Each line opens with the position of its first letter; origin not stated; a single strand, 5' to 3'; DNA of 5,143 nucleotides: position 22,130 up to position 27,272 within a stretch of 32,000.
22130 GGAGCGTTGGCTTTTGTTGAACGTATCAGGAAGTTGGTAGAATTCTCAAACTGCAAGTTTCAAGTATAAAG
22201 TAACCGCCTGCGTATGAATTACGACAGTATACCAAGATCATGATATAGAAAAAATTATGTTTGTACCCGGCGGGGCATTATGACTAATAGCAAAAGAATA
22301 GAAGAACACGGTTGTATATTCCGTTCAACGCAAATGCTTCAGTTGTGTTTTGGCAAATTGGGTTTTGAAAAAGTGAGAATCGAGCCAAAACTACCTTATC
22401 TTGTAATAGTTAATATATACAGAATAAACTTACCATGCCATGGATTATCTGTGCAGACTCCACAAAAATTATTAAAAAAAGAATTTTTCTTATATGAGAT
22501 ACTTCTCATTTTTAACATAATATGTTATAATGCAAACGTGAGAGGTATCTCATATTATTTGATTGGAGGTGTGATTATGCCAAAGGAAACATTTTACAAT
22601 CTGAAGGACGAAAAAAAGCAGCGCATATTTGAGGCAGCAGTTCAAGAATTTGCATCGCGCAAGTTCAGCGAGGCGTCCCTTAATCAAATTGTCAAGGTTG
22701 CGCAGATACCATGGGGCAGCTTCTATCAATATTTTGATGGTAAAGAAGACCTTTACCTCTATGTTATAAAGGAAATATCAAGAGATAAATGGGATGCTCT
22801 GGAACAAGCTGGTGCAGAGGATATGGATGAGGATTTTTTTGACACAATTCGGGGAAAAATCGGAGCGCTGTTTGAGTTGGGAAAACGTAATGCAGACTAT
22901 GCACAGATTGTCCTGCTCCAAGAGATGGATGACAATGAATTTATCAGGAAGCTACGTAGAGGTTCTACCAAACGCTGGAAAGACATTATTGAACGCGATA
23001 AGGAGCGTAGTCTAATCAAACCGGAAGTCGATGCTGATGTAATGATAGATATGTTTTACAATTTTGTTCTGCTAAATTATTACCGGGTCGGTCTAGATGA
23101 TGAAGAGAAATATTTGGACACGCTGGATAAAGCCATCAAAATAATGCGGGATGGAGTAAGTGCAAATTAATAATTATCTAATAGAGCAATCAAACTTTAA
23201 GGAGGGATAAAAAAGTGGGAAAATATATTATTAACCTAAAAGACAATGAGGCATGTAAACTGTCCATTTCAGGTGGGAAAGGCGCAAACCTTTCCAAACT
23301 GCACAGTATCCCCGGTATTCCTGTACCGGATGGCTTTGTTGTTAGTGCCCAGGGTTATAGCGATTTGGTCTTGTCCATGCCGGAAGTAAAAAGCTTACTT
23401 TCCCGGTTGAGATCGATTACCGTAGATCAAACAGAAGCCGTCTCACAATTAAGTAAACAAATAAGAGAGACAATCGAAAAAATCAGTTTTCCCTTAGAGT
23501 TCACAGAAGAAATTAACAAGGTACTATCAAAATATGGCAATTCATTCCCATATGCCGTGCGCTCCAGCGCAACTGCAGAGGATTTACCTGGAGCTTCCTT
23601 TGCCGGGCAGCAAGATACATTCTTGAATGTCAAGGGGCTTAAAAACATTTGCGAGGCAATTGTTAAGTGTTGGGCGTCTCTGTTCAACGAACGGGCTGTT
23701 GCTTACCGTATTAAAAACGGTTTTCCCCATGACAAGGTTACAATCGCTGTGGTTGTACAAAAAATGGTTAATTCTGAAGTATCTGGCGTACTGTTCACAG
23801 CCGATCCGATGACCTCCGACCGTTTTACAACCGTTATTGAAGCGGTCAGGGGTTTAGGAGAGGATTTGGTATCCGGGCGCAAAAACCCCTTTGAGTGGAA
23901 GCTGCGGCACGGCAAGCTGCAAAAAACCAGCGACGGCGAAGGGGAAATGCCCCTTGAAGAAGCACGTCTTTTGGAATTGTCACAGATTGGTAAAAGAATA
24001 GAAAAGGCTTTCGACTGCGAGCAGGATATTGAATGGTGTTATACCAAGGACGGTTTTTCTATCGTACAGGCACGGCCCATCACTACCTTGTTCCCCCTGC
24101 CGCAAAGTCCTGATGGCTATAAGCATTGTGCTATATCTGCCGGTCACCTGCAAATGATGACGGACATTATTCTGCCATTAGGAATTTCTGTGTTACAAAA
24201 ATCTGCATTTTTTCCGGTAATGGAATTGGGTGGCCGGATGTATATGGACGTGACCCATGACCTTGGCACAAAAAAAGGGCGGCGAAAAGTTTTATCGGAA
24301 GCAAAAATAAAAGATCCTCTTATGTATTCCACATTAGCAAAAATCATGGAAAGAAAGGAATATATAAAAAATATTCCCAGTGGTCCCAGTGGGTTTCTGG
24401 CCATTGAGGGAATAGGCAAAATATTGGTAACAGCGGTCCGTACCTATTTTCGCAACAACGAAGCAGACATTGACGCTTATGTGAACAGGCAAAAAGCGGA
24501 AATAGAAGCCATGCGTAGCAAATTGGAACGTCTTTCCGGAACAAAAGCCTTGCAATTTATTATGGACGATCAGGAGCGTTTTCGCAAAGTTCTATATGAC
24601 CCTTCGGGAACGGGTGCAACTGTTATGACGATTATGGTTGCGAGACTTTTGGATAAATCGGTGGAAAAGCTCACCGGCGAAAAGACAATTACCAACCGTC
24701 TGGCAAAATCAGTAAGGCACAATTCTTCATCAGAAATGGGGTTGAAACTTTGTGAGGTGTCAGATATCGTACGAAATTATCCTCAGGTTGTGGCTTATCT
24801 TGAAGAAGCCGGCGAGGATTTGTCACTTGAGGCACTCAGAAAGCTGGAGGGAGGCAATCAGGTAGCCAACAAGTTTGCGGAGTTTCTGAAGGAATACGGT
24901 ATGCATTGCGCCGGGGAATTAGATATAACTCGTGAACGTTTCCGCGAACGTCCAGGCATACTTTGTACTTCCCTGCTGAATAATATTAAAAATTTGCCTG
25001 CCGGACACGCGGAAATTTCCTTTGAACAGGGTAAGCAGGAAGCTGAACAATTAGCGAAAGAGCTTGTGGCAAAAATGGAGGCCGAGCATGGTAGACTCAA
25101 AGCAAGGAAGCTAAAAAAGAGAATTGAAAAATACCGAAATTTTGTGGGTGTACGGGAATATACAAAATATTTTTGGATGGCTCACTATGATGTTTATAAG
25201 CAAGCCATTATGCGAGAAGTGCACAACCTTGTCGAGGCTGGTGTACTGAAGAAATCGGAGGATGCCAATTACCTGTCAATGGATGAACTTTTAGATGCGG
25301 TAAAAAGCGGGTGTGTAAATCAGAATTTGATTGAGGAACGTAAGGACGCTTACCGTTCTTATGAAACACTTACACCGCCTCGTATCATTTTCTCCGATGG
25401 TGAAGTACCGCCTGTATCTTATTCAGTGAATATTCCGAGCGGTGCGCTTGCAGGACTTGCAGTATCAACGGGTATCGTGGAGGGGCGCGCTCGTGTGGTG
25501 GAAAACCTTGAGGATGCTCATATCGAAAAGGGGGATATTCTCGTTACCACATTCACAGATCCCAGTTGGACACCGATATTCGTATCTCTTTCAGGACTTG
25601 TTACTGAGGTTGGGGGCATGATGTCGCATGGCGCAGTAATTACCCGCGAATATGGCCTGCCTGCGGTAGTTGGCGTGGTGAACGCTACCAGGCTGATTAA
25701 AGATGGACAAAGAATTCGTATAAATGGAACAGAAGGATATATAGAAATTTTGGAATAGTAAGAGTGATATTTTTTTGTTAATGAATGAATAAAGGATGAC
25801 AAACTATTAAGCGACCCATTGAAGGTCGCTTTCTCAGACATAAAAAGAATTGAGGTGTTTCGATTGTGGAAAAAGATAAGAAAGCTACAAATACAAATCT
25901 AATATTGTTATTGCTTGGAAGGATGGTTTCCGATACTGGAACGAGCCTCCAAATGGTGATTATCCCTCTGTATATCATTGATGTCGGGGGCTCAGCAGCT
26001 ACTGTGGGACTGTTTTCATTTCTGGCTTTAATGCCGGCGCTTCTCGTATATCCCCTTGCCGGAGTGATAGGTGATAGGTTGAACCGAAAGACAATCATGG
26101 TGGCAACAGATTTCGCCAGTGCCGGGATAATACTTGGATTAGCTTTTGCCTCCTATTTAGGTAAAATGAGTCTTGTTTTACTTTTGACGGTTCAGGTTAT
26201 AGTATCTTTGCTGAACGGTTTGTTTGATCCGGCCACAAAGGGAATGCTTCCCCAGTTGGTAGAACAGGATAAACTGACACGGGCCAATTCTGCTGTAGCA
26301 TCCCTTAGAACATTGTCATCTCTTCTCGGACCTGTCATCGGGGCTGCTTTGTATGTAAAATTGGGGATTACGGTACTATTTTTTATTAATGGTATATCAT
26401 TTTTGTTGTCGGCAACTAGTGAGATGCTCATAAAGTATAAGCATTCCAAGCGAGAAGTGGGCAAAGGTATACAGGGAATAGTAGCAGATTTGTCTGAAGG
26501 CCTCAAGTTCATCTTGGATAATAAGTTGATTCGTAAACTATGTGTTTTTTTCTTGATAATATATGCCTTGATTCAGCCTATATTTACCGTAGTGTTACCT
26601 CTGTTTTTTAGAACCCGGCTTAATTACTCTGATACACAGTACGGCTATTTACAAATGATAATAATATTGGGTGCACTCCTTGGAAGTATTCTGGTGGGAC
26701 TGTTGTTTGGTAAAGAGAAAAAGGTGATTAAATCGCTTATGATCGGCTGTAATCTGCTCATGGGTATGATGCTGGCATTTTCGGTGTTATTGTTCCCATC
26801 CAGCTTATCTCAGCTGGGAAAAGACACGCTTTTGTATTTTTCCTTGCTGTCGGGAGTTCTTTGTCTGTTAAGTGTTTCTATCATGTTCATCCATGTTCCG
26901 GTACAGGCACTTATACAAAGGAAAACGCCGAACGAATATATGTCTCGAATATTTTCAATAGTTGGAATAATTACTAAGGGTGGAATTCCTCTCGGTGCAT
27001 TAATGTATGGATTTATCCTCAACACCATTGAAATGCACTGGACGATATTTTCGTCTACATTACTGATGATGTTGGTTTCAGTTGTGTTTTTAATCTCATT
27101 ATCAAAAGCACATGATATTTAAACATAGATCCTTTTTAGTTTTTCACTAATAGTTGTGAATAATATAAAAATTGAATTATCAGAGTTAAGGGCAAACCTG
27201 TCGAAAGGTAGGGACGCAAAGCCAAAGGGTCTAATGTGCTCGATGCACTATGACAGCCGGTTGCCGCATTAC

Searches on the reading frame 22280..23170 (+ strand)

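Call 51: search_protein_families(library=pfam, proteins=[window:22280-23170:+], max_evalue=0.001)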
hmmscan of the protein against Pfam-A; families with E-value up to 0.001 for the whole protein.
window:22280-23170:+ (296 aa): 1 family
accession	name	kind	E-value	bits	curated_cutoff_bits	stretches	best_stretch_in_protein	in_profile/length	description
PF00440.29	TetR_N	-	1.6e-08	34.6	24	1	116-161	1-46/47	Bacterial regulatory proteins, tetR family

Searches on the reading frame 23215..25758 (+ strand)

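Call 51: search_protein_families(library=pfam, proteins=[window:23215-25758:+], max_evalue=0.001)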
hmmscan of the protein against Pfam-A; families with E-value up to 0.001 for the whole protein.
window:23215-25758:+ (847 aa): 2 families
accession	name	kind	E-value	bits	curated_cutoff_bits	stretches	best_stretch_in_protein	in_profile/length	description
PF01326.24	PPDK_N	-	7.5e-79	265.8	27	2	19-230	4-222/328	Pyruvate phosphate dikinase, AMP/ATP-binding domain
PF00391.29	PEP-utilizers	-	8.1e-24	83.5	23.1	1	770-841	1-72/72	PEP-utilising enzyme, mobile domain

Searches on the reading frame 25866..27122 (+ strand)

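Call 51: search_protein_families(library=pfam, proteins=[window:25866-27122:+], max_evalue=0.001)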
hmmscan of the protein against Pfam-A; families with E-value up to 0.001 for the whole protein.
window:25866-27122:+ (418 aa): 4 families
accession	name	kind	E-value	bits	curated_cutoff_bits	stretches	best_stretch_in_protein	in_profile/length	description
PF07690.21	MFS_1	-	1.8e-36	126.2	33.4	1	15-377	1-346/347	Major Facilitator Superfamily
PF05977.19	MFS_3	-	9.8e-23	80.8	27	1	16-409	16-391/524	Transmembrane secretion effector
PF11700.14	ATG22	-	3e-07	30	24.1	1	170-412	233-472/482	Vacuole effluxer Atg22 like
PF13347.12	MFS_2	-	3e-05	23.2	27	1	8-162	222-376/427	MFS/sugar transport protein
